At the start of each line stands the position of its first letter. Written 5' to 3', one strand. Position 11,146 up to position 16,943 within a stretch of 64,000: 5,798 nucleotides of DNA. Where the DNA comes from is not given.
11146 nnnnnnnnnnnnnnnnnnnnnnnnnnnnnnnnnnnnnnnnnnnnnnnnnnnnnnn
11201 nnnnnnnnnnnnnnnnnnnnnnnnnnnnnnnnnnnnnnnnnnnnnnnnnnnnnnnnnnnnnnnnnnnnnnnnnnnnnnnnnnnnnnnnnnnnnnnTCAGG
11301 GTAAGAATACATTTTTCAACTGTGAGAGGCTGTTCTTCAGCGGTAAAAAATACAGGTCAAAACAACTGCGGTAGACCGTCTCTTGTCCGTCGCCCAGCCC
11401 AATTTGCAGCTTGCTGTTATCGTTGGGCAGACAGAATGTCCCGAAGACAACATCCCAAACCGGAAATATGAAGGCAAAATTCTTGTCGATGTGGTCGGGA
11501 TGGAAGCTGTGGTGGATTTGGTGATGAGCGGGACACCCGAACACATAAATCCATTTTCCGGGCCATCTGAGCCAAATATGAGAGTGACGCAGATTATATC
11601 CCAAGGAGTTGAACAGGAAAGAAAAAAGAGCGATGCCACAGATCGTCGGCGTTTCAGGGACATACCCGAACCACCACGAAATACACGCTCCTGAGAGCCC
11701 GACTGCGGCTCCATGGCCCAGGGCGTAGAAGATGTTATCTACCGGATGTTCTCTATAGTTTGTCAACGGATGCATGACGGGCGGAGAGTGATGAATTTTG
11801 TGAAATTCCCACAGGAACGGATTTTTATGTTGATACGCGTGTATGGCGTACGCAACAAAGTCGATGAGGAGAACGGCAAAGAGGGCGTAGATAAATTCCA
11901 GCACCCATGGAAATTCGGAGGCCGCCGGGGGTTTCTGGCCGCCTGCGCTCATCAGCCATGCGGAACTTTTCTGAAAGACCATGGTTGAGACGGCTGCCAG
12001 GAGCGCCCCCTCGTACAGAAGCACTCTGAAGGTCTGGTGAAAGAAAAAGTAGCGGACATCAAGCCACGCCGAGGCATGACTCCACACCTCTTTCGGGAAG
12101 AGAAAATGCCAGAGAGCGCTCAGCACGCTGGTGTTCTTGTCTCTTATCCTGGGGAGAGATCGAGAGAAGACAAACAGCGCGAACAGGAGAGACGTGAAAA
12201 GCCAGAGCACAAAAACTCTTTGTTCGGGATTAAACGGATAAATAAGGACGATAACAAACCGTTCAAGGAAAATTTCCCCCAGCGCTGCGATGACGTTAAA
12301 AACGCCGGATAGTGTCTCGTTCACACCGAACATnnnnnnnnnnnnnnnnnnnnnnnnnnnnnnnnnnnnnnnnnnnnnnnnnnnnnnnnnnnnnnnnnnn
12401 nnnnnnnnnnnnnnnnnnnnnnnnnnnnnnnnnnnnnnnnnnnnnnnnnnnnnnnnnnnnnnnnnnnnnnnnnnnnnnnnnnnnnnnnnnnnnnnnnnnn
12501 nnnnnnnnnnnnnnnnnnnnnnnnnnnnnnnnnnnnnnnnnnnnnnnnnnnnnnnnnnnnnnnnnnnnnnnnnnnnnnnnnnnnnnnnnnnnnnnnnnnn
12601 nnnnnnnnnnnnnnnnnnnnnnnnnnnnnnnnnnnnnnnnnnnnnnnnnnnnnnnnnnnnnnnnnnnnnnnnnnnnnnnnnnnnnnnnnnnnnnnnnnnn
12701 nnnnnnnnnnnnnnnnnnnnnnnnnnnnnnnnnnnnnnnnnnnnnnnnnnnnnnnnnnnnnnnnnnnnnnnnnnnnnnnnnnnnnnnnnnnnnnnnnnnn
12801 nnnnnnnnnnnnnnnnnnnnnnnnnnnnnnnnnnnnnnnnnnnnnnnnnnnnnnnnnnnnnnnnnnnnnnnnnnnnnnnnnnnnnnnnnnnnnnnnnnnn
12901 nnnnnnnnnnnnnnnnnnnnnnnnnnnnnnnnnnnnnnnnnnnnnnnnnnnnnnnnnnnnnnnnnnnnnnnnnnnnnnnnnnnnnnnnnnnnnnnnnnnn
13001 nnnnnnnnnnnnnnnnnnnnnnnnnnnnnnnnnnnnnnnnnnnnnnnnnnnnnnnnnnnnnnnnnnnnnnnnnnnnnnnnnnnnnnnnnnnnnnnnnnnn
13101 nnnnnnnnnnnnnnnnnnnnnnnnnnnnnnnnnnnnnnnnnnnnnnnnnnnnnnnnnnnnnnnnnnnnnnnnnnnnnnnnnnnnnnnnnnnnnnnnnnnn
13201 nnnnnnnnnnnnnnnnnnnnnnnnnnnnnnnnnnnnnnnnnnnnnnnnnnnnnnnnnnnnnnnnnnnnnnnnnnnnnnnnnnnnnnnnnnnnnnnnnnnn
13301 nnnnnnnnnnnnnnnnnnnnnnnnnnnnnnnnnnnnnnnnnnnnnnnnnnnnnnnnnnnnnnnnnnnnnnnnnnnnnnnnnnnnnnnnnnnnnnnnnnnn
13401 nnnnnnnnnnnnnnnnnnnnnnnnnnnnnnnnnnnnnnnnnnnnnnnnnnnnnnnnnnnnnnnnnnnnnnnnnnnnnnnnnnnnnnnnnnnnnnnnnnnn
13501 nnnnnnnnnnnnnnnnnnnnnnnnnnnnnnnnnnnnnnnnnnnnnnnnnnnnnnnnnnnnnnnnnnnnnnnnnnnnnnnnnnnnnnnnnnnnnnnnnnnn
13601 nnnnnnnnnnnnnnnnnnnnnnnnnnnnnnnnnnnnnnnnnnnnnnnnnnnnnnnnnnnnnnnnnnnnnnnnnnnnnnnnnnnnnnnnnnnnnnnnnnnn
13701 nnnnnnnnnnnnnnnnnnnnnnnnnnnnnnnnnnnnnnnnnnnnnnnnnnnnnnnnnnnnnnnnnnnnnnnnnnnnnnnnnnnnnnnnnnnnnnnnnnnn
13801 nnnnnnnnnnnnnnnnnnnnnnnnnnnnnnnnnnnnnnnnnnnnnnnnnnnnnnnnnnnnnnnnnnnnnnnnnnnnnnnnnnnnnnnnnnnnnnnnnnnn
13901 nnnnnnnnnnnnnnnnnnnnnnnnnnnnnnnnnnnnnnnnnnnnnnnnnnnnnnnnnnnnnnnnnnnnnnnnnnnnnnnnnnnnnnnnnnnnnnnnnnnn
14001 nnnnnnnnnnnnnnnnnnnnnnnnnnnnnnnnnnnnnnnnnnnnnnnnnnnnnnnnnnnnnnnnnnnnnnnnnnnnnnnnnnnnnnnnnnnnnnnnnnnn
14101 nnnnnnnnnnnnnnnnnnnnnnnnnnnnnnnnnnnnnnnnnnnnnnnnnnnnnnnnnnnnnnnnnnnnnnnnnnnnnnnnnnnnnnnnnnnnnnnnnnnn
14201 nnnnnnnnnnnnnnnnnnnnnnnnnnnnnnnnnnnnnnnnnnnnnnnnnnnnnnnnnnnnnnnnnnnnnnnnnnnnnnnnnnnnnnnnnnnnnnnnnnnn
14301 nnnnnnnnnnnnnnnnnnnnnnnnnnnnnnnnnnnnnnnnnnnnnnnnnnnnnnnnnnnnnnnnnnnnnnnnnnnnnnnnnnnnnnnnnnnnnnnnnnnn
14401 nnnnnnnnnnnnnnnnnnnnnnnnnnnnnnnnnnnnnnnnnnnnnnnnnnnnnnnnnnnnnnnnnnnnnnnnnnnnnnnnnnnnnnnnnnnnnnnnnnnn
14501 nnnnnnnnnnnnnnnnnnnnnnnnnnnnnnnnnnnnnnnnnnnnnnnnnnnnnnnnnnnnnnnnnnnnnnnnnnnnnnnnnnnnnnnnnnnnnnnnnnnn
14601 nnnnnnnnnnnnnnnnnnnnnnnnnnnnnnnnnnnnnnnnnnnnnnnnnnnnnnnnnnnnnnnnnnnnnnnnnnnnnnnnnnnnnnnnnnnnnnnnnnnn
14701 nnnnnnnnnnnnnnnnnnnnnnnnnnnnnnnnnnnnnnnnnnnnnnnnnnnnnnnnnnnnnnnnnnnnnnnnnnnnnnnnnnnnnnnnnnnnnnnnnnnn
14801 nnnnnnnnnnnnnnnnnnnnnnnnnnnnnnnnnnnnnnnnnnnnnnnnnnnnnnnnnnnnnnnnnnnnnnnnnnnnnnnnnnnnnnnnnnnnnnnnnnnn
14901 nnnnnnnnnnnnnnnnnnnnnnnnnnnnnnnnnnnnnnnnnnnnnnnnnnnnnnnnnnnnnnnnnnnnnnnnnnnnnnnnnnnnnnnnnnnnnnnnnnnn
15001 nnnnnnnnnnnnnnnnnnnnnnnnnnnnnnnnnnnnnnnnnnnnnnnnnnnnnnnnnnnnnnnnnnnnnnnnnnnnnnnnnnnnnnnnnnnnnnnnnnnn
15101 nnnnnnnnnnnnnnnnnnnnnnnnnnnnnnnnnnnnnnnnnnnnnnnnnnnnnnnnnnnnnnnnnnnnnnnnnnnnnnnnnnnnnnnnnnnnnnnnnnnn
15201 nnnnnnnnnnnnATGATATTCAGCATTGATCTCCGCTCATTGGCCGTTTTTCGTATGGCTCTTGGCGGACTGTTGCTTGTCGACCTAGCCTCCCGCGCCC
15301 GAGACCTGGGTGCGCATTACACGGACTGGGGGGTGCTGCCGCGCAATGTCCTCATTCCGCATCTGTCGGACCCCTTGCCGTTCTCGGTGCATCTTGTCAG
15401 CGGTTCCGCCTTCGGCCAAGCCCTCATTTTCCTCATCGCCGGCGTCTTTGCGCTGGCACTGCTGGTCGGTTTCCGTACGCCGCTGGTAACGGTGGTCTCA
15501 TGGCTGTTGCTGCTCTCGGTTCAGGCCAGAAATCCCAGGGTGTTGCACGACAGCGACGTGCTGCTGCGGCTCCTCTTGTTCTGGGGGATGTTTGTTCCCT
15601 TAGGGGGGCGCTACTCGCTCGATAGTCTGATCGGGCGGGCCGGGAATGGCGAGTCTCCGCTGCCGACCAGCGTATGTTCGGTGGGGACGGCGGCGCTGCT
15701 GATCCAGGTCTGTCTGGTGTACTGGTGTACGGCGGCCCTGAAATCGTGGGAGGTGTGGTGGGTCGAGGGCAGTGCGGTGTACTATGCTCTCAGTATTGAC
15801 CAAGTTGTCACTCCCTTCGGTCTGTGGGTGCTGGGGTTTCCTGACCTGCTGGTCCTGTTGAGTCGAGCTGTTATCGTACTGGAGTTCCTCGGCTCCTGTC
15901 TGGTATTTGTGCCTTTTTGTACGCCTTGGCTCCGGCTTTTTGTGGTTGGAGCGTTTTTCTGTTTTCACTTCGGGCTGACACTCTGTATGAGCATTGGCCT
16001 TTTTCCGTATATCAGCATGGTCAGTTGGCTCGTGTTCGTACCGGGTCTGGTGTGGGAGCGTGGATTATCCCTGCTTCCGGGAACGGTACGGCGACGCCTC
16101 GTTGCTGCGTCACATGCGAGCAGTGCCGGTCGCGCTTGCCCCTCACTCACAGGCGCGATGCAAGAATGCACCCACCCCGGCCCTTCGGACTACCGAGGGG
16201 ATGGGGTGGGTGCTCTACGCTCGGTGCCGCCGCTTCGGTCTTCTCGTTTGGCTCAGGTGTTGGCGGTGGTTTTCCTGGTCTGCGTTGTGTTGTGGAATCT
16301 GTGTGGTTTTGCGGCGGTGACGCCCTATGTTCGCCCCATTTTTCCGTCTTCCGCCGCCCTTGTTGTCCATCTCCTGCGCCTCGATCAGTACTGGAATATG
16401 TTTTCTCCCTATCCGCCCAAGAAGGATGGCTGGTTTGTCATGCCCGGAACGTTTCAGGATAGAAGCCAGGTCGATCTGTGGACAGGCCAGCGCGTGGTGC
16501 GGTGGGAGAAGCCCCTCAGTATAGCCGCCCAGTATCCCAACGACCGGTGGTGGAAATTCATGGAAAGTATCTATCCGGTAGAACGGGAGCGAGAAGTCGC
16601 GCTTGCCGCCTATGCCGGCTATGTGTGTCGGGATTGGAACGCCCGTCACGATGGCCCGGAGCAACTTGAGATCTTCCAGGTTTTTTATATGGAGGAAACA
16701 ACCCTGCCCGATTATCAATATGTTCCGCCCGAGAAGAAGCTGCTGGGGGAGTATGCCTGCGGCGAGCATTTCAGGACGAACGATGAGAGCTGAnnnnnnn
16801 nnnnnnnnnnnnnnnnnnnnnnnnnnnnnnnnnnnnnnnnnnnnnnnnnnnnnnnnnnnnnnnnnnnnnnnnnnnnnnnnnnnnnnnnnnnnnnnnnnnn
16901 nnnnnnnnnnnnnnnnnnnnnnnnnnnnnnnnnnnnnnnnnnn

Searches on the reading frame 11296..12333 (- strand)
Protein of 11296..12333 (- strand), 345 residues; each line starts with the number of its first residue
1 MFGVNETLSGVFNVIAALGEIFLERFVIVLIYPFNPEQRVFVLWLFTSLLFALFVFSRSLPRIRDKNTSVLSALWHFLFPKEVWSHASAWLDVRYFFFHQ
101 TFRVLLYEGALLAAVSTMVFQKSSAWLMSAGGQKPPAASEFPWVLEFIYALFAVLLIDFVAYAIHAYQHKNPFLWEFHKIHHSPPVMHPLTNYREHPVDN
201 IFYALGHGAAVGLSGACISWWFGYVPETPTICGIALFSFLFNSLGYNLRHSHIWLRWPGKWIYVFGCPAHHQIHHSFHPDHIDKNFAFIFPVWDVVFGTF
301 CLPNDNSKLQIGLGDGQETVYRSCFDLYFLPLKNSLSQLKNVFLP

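Call 50: search_protein_families(library=pfam, max_evalue=0.00001, proteins=[window:11296-12333:-])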
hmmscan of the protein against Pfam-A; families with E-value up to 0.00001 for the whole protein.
window:11296-12333:- (345 aa): 1 family
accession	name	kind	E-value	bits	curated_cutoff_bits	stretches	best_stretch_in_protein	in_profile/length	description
PF04116.19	FA_hydroxylase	-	1.1e-22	81.3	31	1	151-299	2-132/132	Fatty acid hydroxylase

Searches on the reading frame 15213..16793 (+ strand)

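Call 50: search_protein_families(library=pfam, max_evalue=0.00001, proteins=[window:15213-16793:+])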
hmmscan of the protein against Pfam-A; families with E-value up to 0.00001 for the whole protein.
window:15213-16793:+ (526 aa): 1 family
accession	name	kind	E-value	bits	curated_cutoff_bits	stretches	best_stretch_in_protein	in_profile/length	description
PF05090.19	HTTM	-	6.2e-10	39.5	27.7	1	5-276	4-255/259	HTTM domain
